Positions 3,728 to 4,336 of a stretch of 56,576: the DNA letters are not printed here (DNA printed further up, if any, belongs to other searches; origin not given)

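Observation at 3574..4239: Foreign-looking two-gene small-protein cassette wedged between rpoB and rpoC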

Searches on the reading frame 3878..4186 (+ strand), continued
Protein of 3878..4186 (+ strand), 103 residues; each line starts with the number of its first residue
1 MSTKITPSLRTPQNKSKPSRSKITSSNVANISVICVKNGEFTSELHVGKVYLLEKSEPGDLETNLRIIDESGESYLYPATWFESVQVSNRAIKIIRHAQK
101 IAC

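Call 83: find_encoding_contigs(protein=P0378, flank=5000, max_places=2)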
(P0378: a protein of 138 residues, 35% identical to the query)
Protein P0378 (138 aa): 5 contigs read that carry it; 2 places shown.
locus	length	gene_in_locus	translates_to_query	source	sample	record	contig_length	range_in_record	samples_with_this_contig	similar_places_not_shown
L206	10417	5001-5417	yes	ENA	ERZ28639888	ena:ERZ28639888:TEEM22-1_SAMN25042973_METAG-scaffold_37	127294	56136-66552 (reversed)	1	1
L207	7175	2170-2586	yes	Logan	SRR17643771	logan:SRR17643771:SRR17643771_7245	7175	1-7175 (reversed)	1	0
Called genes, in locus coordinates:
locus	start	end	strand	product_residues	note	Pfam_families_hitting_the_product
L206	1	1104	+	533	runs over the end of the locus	PF00672:HAMP, PF00512:HisKA, PF02518:HATPase_c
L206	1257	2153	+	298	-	PF01259:SAICAR_synt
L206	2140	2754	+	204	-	-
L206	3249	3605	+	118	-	PF13560:HTH_31, PF01381:HTH_3 (weak)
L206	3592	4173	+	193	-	PF06114:Peptidase_M78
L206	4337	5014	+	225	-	PF14386:DUF4417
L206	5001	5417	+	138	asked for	-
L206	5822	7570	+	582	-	PF01555:N6_N4_Mtase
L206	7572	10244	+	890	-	PF04851:ResIII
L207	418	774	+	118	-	PF13560:HTH_31, PF01381:HTH_3 (weak)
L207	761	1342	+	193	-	PF06114:Peptidase_M78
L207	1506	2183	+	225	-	PF14386:DUF4417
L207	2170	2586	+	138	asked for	-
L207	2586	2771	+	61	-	-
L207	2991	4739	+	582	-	PF01555:N6_N4_Mtase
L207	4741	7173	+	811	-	?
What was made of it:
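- One Firmicutes copy lies beside a methyltransferase, a ResIII helicase and HTH/Peptidase_M78 genes (L206/L207, call 83).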

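Call 87: search_dna_similar(query=L177:3605-3934:+, collection=phages, mode=protein, max_evalue=0.001, max_rows=25)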
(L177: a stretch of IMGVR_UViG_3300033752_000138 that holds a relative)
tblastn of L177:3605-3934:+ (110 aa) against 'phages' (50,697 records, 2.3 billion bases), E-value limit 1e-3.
No match.

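Call 88: search_dna_similar(query=L205:5001-5354:+, collection=phages, mode=protein, max_evalue=0.001, max_rows=25)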
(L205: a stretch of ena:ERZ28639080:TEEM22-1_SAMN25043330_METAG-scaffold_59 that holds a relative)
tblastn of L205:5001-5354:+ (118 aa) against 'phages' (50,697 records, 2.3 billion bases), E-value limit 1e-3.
No match.

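Call 90: search_protein_families(library=pfam, proteins=[L179:29-1282:+, L179:1290-2675:+, L179:4178-4882:+, L179:4892-5863:+, L196:1-1107:+, L196:1094-2449:+, L196:4325-4864:+, L196:4880-5968:+, L203:1008-2375:+, L203:4846-5736:+], max_evalue=0.0001)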
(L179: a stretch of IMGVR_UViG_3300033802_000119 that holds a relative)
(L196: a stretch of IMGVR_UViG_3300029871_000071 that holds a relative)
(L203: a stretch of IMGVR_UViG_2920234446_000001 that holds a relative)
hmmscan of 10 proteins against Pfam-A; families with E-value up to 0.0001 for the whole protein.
L179:29-1282:+ (418 aa): 2 families
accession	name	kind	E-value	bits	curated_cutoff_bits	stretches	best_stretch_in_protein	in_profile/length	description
PF04466.19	Terminase_3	-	3.1e-39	135.1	23.2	1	27-227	3-201/201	Phage terminase large subunit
PF17288.8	Terminase_3C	-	4.9e-19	69.6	26.7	1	260-402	1-154/155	Terminase RNAseH like domain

L179:1290-2675:+ (462 aa): 1 family
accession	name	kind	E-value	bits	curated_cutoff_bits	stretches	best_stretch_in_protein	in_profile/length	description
PF05133.19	SPP1_portal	-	8.3e-92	308.7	25.5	1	39-446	14-412/416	Phage portal protein, SPP1 Gp6-like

L179:4178-4882:+ (235 aa): 1 family
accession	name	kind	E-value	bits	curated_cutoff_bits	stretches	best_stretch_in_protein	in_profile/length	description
PF14265.11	DUF4355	-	2.1e-18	67.2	25.4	1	94-206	13-123/124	Capsid assembly scaffolding protein Gp46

L179:4892-5863:+ (324 aa): 1 family
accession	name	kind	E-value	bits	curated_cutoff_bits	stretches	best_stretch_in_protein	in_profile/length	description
PF05065.19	Phage_capsid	-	3.7e-36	125.4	24.2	1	20-299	3-270/280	Phage capsid family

L196:1-1107:+ (369 aa): 3 families
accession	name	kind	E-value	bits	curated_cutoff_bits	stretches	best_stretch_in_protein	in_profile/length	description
PF03237.21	Terminase_6N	-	4.1e-08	33.6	22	1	60-184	77-209/215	Terminase large subunit, T4likevirus-type, N-terminal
PF17289.8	Terminase_6C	-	5.6e-07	30.1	22.6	1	232-352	24-153/155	Terminase RNaseH-like domain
PF04466.19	Terminase_3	-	1.8e-06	28.1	23.2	1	19-163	39-188/201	Phage terminase large subunit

L196:1094-2449:+ (452 aa): 1 family
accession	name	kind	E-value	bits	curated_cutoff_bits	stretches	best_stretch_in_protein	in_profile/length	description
PF05133.19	SPP1_portal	-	4.5e-05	23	25.5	0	66-439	61-406/416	Phage portal protein, SPP1 Gp6-like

L196:4325-4864:+ (180 aa): 1 family
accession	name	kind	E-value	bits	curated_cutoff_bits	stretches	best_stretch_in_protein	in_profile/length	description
PF06810.17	Phage_scaffold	-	3.6e-22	79.6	35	1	4-146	1-152/170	Phage capsid assembly scaffolding protein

L196:4880-5968:+ (363 aa): 0 families

L203:1008-2375:+ (456 aa): 0 families

L203:4846-5736:+ (297 aa): 0 families
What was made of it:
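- These genes sit in terminase-portal-MuF-[B]-scaffold-capsid modules (call 90).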

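Call 99: search_protein_families(library=pfam, alignment_id=A6, max_evalue=10)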
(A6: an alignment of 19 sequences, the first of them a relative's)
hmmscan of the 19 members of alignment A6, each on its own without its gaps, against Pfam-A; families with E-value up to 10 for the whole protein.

A. member 1, L177:3680-3934:+ (85 aa): 0 families

B. families by the number of members that match (of 19 scanned): 7 families
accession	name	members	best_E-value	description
PF02225.27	PA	1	0.0079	PA domain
PF12696.13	TraG-D_C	1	0.024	TraM recognition site of TraD and TraG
PF05222.21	AlaDh_PNT_N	1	0.068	Alanine dehydrogenase/PNT, N-terminal domain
PF16589.12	BRCT_2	1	0.086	BRCT domain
PF09745.14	NSRP1_N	1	0.11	Nuclear speckle splicing regulatory protein 1, N-terminal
PF20035.4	DUF6439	1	0.13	Family of unknown function (DUF6439)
PF11810.13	DUF3332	1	0.17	Domain of unknown function (DUF3332)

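Call 100: search_protein_families(library=pfam, alignment_id=A3, max_evalue=10)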
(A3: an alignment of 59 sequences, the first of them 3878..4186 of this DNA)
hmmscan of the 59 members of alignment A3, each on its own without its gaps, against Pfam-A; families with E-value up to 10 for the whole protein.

A. member 1, window:3878-4186:+ (103 aa): 1 family
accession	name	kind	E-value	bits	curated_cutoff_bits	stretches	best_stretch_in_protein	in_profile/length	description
PF22962.3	Ig_NUP210_7th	-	0.055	14.1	27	1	12-67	41-96/99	NUP210 Ig-like domain 7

B. families by the number of members that match (of 59 scanned): 22 families
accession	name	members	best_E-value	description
PF20111.4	DUF6501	2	0.0039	Family of unknown function (DUF6501)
PF23896.1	DUF7244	2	0.0041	Domain of unknown function (DUF7244)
PF22962.3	Ig_NUP210_7th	2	0.046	NUP210 Ig-like domain 7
PF18529.7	MIX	2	0.059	Mitochondrial membrane-anchored proteins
PF11305.13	DUF3107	2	0.11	Protein of unknown function (DUF3107)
PF22943.2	HTH_68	1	0.0034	Putative helix-turn-helix domain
PF14579.12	HHH_6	1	0.025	Helix-hairpin-helix motif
PF22181.1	TarS_linker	1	0.033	Glycosyl transferase TarS linker domain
PF06975.16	DUF1299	1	0.062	Protein of unknown function (DUF1299)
PF25638.1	DUF5983_N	1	0.072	Family of unknown function (DUF5983) N-terminal domain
PF11721.14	Malectin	1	0.079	Malectin domain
PF17590.7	DUF5488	1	0.099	Family of unknown function (DUF5488)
PF14323.11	GxGYxYP_C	1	0.12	GxGYxYP putative glycoside hydrolase C-terminal domain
PF00460.25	Flg_bb_rod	1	0.13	Flagella basal body rod protein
PF03330.24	DPBB_1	1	0.13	Lytic transglycolase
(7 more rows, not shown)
